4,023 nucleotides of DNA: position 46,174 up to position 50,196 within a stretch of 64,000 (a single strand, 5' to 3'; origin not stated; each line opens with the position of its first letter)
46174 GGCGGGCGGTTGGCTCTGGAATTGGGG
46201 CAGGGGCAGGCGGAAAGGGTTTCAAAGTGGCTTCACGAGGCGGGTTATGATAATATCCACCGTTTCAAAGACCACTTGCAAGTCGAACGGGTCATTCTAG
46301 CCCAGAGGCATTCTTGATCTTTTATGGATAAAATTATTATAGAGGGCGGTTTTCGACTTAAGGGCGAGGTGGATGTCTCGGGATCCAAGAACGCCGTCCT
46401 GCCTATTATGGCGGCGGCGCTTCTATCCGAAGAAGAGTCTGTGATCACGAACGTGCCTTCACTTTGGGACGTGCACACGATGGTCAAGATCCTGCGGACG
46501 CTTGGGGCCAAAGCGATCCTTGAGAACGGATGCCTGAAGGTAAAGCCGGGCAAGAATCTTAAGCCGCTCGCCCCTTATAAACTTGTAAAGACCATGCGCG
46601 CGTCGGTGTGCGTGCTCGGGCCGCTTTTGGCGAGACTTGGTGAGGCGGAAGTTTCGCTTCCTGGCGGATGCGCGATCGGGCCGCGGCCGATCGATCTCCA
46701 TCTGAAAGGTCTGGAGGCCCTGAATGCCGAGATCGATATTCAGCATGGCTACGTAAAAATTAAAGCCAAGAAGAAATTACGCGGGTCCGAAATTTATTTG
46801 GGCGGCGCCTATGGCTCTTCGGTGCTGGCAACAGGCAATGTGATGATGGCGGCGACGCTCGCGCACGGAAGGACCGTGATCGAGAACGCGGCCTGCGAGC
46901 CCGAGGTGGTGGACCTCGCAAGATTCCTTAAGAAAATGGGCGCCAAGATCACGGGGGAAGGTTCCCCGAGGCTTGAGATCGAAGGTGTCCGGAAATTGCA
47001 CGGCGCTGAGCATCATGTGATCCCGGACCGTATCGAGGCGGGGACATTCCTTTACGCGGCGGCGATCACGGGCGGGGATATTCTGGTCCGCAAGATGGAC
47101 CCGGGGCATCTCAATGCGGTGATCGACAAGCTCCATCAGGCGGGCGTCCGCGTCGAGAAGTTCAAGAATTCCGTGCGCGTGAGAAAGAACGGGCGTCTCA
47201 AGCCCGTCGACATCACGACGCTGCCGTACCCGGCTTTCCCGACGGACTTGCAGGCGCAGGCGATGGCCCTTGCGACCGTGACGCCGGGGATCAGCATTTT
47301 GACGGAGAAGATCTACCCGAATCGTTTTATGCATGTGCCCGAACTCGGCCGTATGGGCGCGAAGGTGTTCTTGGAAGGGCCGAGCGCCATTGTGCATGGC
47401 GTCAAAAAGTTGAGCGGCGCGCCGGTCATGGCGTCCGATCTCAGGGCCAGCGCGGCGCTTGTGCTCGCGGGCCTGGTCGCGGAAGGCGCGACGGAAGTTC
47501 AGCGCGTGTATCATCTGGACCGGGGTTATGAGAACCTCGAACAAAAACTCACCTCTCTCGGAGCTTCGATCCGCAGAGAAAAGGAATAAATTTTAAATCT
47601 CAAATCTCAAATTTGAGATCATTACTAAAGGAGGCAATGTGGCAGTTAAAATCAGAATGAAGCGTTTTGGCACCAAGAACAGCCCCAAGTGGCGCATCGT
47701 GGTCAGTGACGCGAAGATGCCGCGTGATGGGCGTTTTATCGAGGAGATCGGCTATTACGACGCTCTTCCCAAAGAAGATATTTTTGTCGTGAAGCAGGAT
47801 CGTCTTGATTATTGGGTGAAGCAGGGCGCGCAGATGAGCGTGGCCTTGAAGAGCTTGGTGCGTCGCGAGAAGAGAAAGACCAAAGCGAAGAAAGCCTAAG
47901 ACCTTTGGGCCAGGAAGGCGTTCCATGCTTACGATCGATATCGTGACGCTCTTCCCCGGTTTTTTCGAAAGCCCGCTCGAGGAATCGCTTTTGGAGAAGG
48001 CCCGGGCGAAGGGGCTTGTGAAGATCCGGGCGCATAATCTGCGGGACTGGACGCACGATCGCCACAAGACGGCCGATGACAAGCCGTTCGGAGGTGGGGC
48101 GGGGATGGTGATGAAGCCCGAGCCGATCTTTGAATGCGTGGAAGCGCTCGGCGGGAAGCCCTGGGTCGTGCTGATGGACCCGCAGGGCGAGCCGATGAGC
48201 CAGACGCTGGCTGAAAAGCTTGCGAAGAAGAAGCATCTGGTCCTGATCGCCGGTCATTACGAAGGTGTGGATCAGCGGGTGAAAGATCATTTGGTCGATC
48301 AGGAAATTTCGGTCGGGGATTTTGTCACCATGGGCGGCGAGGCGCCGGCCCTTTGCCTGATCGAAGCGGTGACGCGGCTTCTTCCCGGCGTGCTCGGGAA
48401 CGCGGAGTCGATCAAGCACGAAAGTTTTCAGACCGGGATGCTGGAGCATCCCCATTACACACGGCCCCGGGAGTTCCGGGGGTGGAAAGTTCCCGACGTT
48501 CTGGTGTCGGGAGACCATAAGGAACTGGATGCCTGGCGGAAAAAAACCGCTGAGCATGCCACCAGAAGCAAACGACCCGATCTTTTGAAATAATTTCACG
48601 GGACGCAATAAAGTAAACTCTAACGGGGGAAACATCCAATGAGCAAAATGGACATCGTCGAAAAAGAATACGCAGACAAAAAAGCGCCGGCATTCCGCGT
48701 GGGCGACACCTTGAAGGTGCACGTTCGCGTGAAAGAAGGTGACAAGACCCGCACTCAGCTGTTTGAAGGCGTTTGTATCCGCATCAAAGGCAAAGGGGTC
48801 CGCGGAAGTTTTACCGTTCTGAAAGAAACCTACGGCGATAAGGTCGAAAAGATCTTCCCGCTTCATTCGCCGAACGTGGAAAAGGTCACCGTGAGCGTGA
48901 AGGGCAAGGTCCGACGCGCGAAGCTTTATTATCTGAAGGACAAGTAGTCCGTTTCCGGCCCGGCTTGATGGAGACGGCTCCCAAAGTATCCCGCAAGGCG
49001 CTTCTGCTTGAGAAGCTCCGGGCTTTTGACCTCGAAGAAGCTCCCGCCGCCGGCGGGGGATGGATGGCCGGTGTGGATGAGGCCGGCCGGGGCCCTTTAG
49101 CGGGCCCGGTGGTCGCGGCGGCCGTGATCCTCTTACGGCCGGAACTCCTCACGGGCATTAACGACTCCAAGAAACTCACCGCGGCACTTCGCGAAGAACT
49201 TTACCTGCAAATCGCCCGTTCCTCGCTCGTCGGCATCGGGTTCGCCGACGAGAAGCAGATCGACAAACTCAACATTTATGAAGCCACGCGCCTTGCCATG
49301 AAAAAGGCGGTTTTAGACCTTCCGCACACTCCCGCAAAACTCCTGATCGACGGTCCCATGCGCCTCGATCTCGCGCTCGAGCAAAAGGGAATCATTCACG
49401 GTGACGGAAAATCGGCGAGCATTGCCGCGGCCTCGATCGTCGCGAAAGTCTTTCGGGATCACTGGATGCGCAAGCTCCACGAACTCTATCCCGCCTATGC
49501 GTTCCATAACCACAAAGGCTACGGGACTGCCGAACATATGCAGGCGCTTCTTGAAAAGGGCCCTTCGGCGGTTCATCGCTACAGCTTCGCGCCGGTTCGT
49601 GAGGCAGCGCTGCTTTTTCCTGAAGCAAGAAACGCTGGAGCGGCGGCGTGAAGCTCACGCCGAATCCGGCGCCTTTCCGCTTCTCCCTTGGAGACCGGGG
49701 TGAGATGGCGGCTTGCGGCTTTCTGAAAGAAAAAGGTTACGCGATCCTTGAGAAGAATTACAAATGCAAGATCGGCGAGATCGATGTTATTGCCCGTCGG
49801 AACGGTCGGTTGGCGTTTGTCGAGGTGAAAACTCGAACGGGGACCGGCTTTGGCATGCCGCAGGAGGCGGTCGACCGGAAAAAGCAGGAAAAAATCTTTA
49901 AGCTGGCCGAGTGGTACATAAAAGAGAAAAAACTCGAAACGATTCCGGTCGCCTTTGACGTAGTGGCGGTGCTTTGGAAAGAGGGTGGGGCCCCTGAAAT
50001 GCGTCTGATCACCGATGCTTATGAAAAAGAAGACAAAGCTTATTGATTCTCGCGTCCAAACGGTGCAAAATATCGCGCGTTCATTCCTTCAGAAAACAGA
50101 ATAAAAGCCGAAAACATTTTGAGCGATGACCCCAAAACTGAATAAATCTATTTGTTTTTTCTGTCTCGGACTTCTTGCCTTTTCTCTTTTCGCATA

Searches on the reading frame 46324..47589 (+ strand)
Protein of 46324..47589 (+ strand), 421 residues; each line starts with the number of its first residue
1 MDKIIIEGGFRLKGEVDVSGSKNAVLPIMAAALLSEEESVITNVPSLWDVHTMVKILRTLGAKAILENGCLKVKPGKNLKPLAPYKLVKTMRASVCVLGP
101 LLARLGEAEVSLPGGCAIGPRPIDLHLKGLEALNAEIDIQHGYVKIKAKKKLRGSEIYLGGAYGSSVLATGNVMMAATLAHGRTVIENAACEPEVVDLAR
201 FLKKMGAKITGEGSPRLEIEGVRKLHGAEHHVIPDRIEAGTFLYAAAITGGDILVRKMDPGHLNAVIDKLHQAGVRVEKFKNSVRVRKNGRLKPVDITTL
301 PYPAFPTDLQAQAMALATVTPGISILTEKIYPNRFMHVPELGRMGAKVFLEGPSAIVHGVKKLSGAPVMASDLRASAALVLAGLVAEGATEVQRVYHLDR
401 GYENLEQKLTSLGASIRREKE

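Call 20: list_cluster_members(proteins=[window:46324-47589:+, window:44429-45439:+, window:50126-51454:+, window:51564-53159:+, window:53392-53946:+])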
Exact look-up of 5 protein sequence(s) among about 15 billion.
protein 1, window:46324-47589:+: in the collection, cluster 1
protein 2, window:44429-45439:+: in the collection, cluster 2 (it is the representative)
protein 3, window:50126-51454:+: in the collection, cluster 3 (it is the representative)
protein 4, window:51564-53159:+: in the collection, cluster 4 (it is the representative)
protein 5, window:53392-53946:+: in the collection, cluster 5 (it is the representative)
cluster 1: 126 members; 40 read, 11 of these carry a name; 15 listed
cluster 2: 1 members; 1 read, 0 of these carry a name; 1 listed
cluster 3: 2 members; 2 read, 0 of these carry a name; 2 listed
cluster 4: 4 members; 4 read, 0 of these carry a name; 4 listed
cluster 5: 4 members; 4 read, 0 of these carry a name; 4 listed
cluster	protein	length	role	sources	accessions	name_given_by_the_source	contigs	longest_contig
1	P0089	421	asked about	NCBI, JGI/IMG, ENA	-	-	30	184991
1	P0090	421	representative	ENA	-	-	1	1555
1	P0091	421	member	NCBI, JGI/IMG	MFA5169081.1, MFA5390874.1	MAG: UDP-N-acetylglucosamine 1-carboxyvinyltransferase [Candidatus Omnitrophota bacterium] | UDP-N-acetylglucosamine 1-carboxyvinyltransferase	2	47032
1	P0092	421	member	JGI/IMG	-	UDP-N-acetylglucosamine 1-carboxyvinyltransferase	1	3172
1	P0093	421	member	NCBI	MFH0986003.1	MAG: UDP-N-acetylglucosamine 1-carboxyvinyltransferase [Candidatus Omnitrophota bacterium]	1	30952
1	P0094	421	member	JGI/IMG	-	UDP-N-acetylglucosamine 1-carboxyvinyltransferase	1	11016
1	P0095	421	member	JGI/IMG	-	UDP-N-acetylglucosamine 1-carboxyvinyltransferase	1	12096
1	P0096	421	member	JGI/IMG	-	UDP-N-acetylglucosamine 1-carboxyvinyltransferase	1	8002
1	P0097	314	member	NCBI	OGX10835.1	MAG: UDP-N-acetylglucosamine 1-carboxyvinyltransferase, partial [Omnitrophica bacterium ...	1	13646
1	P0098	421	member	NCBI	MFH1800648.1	MAG: UDP-N-acetylglucosamine 1-carboxyvinyltransferase [Candidatus Omnitrophota bacterium]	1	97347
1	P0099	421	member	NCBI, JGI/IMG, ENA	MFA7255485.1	MAG: UDP-N-acetylglucosamine 1-carboxyvinyltransferase [Candidatus Omnitrophota bacterium]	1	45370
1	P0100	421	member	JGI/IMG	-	UDP-N-acetylglucosamine 1-carboxyvinyltransferase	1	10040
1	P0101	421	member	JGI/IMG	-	UDP-N-acetylglucosamine 1-carboxyvinyltransferase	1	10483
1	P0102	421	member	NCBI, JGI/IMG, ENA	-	-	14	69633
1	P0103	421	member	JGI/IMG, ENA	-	-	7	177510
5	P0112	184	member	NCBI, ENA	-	-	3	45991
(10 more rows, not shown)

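Call 37: find_encoding_contigs(protein=P0112, flank=10000, max_places=4)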
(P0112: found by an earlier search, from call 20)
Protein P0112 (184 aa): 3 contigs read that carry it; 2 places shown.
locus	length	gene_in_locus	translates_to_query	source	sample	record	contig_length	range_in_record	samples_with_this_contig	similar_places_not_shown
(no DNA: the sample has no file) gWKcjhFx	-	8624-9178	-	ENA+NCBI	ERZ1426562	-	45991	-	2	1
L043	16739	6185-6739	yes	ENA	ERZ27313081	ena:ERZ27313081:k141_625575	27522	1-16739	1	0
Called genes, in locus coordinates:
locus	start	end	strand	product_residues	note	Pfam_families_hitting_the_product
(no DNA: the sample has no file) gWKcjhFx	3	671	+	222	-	?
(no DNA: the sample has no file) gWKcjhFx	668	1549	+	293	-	PF17827:PrmC_N, PF03602:Cons_hypoth95 (weak), PF00891:Methyltransf_2 (weak), PF05175:MTS, PF06325:PrmA (weak), PF08242:Methyltransf_12, PF13649:Methyltransf_25, PF13847:Methyltransf_31, +3 more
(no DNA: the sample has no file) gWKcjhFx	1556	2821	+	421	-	PF00275:EPSP_synthase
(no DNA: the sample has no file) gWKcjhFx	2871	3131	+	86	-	PF00886:Ribosomal_S16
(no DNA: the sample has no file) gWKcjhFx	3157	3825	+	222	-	PF01746:tRNA_m1G_MT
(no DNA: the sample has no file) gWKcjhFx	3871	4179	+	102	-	PF01245:Ribosomal_L19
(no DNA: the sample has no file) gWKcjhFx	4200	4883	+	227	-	PF01351:RNase_HII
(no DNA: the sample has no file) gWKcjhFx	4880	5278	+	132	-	PF08378:NERD (weak), PF02021:UPF0102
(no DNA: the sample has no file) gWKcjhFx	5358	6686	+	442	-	PF01103:Omp85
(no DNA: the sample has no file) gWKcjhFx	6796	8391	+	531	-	-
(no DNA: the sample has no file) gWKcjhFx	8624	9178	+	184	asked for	PF12728:HTH_17, PF13411:MerR_1 (faint), PF00376:MerR (weak), PF00072:Response_reg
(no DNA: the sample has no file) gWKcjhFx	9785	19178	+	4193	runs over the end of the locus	PF00041:fn3, PF17892:Cadherin_5, PF17963:Big_9, PF17892:Cadherin_5, PF17963:Big_9, PF16656:Pur_ac_phosph_N, PF13927:Ig_3, PF00041:fn3, +11 more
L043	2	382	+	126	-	?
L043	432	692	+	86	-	PF00886:Ribosomal_S16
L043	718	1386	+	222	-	PF01746:tRNA_m1G_MT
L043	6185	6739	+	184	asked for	PF12728:HTH_17, PF13411:MerR_1 (faint), PF00376:MerR (weak), PF00072:Response_reg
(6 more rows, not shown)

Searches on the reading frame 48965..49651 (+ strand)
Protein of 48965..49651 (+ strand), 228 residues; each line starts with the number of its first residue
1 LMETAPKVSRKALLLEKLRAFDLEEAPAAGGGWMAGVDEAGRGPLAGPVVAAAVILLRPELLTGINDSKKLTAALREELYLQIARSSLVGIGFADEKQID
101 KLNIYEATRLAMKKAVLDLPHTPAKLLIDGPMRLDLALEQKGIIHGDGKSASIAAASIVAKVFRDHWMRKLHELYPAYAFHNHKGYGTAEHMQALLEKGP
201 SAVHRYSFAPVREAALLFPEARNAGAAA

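Call 8: search_protein_families(library=pfam, proteins=[window:48965-49651:+], max_evalue=0.01)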
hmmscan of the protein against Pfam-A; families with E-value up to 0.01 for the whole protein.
window:48965-49651:+ (228 aa): 1 family
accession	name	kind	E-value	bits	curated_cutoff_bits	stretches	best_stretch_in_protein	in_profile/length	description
PF01351.25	RNase_HII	-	5e-37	128.2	25.8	1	35-210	1-198/199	Ribonuclease HII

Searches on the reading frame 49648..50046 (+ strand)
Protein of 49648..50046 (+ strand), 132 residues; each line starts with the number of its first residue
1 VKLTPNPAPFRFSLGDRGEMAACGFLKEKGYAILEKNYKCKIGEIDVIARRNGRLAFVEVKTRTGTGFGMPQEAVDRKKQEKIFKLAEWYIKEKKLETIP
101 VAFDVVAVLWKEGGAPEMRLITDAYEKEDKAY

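Call 8: search_protein_families(library=pfam, proteins=[window:49648-50046:+], max_evalue=0.01)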
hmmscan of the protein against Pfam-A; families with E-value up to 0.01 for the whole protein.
window:49648-50046:+ (132 aa): 3 families
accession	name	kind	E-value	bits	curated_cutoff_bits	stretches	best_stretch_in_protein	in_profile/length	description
PF02021.23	UPF0102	-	3e-29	101.7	23.6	1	18-108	1-80/80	Uncharacterised protein family UPF0102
PF08378.17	NERD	-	6.6e-07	30.3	22.1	1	15-81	2-75/111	Nuclease-related domain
PF01939.22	NucS_C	-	0.0026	18.2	24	1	26-65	15-55/124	Endonuclease NucS C-terminal domain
